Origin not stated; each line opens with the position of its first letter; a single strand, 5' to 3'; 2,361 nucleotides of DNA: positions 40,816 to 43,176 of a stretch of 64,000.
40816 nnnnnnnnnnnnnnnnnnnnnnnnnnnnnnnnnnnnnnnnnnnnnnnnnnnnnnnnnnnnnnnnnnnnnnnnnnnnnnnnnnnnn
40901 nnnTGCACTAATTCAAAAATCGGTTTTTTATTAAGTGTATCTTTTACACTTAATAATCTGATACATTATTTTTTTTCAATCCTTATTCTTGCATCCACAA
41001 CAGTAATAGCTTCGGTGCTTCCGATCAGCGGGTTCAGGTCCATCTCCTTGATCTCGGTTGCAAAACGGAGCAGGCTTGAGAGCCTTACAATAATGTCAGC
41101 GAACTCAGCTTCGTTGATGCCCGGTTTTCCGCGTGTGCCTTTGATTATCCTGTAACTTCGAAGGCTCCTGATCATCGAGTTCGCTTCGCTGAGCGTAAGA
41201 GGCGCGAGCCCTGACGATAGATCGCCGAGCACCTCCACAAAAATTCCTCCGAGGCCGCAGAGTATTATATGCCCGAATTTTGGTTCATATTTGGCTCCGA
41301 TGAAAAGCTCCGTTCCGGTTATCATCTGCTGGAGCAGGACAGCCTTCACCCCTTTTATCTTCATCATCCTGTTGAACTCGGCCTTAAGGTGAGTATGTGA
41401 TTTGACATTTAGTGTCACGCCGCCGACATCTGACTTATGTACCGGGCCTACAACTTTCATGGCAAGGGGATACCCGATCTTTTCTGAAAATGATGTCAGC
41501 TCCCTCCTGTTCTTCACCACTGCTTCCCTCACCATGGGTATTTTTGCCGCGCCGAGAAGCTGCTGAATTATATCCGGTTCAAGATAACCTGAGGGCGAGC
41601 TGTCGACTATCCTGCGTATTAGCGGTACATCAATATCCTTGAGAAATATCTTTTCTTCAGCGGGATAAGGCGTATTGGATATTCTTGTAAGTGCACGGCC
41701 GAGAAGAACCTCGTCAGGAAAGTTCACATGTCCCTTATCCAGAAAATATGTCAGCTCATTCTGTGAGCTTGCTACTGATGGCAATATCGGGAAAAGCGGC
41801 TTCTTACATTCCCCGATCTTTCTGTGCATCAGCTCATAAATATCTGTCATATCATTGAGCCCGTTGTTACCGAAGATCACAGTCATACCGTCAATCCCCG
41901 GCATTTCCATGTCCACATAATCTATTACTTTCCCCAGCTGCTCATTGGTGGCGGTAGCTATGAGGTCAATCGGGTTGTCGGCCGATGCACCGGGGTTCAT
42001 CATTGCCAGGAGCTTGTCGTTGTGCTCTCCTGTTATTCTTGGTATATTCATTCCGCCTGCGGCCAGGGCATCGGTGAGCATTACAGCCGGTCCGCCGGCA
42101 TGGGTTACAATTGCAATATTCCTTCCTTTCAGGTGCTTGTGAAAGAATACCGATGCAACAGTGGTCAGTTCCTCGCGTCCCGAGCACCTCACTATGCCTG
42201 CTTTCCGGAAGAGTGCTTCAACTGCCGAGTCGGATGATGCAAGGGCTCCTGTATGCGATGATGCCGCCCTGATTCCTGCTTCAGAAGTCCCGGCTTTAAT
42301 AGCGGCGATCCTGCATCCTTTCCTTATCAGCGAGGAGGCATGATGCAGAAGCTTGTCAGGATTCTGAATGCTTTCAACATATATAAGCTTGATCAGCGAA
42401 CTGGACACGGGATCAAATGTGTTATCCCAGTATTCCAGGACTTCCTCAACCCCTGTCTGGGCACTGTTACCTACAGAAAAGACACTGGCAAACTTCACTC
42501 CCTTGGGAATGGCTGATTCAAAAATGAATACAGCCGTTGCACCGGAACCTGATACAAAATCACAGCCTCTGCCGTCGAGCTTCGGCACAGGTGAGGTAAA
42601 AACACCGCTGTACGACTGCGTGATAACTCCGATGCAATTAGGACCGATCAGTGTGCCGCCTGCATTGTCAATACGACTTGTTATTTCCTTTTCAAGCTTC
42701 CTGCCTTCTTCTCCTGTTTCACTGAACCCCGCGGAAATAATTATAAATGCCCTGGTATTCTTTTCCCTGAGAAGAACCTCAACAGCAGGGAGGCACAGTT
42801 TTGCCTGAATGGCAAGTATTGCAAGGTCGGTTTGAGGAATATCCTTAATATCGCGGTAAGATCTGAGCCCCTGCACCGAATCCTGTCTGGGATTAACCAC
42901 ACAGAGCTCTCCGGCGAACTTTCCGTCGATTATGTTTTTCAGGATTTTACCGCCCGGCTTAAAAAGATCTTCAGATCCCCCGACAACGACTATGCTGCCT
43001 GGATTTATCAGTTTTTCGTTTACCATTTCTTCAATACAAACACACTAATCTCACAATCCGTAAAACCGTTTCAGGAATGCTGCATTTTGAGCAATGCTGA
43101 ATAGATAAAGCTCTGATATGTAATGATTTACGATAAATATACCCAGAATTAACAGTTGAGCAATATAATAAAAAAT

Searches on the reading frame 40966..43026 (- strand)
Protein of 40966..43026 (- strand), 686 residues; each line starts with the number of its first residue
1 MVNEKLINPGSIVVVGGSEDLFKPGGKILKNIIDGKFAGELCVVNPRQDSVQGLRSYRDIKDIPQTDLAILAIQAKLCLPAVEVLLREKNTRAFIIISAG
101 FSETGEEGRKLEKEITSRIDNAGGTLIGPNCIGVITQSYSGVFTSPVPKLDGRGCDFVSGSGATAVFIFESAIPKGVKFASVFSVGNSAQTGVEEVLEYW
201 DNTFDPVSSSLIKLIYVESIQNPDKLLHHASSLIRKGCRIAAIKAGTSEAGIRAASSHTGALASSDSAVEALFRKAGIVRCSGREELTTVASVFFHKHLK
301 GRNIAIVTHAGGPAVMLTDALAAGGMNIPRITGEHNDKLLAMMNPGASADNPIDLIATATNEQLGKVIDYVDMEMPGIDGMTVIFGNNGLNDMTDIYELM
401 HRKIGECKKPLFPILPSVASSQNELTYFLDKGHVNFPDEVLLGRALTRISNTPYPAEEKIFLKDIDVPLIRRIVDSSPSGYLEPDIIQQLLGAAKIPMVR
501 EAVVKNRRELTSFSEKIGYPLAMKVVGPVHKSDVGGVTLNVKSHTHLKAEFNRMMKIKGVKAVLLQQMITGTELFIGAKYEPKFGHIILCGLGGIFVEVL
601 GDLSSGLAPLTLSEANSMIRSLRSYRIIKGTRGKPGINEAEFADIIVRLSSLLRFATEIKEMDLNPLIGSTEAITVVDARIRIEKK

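Call 46: search_protein_families(library=ncbifam, proteins=[window:40966-43026:-], max_evalue=0.00001)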
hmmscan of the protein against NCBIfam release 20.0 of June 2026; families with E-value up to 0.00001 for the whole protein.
window:40966-43026:- (686 aa): 6 families
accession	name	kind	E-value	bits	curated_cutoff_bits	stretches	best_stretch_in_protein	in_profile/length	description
NF045493.1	HydDutCoALig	equivalog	9.5e-98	328.5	1300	1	2-682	2-697/698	4-hydroxybutyrate--CoA ligase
NF045494.1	AcCoALig_Archglob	equivalog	7.1e-94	315.5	1200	2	5-415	220-624/665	acetate--CoA ligase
TIGR02717.1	AcCoA-syn-alpha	equivalog_domain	5.4e-91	305.5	567.15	1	4-418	2-412/447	acetate--CoA ligase alpha subunit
NF045492.1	HydPropCoALig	equivalog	1.2e-74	252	1300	2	4-381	249-625/700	3-hydroxypropionate--CoA ligase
NF010623.0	PRK14016.1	subfamily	1e-06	27.2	877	1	487-573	218-299/871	cyanophycin synthetase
TIGR02068.2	cya_phycin_syn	equivalog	1.2e-06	26.8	850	1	487-573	217-298/862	cyanophycin synthetase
